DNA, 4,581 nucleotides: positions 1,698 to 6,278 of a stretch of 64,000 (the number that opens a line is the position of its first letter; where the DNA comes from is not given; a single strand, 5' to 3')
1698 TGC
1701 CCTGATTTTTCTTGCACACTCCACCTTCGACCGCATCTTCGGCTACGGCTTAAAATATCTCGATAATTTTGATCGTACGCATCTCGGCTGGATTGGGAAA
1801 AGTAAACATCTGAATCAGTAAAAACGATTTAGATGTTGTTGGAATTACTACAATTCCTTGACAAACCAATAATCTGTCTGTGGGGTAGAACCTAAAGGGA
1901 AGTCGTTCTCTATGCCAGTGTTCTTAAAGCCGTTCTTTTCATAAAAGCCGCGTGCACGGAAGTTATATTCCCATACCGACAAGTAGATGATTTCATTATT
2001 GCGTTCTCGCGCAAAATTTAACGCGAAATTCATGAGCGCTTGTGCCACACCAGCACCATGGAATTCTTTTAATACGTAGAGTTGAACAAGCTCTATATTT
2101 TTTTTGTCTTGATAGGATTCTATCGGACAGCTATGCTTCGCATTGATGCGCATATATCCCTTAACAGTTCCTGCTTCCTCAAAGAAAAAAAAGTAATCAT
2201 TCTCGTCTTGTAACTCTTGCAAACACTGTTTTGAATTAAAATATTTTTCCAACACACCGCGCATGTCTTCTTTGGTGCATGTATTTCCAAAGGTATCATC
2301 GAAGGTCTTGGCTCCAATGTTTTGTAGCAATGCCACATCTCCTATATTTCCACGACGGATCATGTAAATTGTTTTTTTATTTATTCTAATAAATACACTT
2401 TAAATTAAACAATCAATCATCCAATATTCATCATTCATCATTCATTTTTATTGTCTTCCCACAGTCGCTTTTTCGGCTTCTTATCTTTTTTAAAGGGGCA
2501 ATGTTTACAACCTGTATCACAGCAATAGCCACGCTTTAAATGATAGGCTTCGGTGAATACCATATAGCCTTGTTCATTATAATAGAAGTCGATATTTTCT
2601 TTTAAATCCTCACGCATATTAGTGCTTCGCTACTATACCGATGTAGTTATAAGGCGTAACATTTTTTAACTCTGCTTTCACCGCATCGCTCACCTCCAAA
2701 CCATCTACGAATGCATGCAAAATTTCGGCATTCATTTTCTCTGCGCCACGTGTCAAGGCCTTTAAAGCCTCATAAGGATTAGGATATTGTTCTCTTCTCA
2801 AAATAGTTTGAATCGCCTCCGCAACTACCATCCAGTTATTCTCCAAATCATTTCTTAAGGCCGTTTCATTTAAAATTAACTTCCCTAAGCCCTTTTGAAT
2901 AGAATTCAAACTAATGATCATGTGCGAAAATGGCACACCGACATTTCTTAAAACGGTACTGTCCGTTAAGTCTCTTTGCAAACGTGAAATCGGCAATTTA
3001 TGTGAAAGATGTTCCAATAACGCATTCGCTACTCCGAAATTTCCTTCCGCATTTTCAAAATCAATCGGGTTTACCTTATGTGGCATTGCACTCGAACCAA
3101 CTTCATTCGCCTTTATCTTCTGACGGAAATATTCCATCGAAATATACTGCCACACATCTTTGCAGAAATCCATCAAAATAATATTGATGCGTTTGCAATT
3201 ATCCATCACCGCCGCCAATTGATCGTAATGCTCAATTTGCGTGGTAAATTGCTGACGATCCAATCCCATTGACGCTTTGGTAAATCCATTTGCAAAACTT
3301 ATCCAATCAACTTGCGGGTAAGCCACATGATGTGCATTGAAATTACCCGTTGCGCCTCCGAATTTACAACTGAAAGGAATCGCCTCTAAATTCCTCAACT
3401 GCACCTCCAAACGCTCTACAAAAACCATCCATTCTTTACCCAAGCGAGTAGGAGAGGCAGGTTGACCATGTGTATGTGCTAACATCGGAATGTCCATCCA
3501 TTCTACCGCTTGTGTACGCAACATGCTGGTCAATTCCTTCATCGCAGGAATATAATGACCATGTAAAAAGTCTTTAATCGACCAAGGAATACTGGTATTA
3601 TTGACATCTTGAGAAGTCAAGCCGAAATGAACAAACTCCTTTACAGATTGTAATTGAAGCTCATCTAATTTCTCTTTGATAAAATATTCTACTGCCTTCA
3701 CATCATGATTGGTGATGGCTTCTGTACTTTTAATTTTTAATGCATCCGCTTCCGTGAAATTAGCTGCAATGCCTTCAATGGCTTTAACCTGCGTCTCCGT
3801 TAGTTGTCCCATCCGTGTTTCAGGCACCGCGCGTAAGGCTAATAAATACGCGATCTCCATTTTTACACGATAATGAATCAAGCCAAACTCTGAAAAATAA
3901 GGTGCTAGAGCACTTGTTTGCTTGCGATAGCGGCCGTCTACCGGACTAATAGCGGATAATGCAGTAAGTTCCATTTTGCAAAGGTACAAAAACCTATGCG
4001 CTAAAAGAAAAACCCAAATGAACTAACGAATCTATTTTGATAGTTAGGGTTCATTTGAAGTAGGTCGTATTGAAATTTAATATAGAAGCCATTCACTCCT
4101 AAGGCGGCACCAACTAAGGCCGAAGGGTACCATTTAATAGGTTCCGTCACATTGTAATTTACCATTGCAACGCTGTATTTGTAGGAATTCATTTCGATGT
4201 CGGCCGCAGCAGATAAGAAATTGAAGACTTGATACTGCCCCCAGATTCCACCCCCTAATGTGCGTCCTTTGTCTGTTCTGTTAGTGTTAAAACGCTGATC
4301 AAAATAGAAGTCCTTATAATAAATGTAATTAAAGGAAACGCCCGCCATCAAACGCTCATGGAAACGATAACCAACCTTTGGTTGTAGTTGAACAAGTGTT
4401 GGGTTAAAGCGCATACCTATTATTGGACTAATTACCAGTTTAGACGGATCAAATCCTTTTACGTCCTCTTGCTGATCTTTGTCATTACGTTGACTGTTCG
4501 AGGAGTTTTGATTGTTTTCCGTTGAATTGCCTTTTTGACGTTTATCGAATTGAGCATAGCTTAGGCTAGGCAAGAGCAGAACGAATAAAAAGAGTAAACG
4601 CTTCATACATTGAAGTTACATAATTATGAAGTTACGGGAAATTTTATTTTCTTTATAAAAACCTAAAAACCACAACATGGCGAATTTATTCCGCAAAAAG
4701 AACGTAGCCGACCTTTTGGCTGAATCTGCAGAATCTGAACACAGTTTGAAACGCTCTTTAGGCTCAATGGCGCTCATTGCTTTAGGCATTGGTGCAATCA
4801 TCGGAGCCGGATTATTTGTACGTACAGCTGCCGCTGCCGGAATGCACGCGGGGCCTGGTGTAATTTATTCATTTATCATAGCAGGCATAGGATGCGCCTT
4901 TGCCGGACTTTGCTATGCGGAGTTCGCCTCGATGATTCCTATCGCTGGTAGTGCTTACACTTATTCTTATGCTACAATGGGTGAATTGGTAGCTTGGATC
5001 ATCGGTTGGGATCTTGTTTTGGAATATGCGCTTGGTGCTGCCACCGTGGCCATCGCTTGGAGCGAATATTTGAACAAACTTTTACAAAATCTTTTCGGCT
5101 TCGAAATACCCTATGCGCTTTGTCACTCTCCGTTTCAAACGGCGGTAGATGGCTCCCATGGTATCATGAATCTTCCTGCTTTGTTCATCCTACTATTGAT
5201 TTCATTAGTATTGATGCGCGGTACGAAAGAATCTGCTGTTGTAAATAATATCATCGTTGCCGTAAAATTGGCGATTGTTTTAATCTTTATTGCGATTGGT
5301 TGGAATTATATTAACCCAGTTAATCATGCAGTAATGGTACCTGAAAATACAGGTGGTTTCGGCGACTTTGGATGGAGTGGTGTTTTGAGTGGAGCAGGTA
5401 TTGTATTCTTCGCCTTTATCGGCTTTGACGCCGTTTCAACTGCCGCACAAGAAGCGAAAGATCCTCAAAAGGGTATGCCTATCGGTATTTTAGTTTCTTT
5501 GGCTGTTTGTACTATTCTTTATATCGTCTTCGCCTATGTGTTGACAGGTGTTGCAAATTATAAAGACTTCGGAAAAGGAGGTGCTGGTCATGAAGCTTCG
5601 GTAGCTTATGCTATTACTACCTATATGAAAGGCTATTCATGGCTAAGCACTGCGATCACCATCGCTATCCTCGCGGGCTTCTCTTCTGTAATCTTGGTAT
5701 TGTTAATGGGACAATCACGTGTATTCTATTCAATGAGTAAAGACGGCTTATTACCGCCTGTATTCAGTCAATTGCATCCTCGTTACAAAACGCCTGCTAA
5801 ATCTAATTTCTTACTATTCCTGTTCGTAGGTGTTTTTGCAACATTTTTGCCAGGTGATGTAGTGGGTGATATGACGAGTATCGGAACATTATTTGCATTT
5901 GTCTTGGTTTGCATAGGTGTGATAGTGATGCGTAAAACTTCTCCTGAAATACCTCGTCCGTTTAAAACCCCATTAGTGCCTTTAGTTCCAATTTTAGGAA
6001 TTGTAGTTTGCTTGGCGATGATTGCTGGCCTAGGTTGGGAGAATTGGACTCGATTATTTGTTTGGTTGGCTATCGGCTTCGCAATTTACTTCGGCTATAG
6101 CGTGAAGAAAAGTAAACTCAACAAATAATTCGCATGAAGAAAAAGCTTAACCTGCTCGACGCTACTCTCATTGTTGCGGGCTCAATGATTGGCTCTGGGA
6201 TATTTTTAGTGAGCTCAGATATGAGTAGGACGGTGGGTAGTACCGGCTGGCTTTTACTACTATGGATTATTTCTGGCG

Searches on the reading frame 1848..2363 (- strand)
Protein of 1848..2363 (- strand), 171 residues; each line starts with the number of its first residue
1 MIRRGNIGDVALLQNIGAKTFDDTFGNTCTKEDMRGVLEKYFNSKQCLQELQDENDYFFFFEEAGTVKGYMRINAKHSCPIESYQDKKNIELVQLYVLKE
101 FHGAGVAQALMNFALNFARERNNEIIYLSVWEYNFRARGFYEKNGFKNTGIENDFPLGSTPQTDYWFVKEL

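Call 64: search_protein_families(library=pfam, proteins=[window:1848-2363:-], max_evalue=0.00001)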
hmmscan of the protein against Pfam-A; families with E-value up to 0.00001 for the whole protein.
window:1848-2363:- (171 aa): 5 families
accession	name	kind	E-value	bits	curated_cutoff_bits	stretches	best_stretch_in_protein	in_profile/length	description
PF00583.31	Acetyltransf_1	-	1.9e-17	64.1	20.7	1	49-146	27-116/116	Acetyltransferase (GNAT) family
PF13673.13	Acetyltransf_10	-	3.4e-14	53.4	23.6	1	28-152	4-113/128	Acetyltransferase (GNAT) domain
PF13508.13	Acetyltransf_7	-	2.3e-12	47.6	27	1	56-147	3-83/84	Acetyltransferase (GNAT) domain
PF13420.13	Acetyltransf_4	-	7e-08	33.1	24.3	1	46-154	39-142/155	Acetyltransferase (GNAT) domain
PF14542.12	Acetyltransf_CG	-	3.1e-06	27.7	30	1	83-127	16-62/80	GCN5-related N-acetyl-transferase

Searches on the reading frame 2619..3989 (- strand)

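Call 64: search_protein_families(library=pfam, proteins=[window:2619-3989:-], max_evalue=0.00001)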
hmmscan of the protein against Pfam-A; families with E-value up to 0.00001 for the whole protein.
window:2619-3989:- (456 aa): 2 families
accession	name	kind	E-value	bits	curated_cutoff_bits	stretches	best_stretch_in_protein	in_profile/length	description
PF00206.25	Lyase_1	-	4.3e-51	174.6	27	1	19-316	1-305/312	Lyase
PF08328.16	ASL_C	-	1.2e-46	157.9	35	1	335-450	1-115/115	Adenylosuccinate lyase C-terminal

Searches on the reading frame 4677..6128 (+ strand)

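Call 64: search_protein_families(library=pfam, proteins=[window:4677-6128:+], max_evalue=0.00001)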
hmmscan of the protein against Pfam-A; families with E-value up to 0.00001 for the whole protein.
window:4677-6128:+ (483 aa): 3 families
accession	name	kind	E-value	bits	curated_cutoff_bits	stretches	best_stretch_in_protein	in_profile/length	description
PF13520.12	AA_permease_2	-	4.7e-55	187.7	27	1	29-450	2-402/427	Amino acid permease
PF00324.27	AA_permease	-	8.6e-44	150.4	24.6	1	35-459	4-427/470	Amino acid permease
PF13906.12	AA_permease_C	-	7.8e-14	52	27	1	429-479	1-51/51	C-terminus of AA_permease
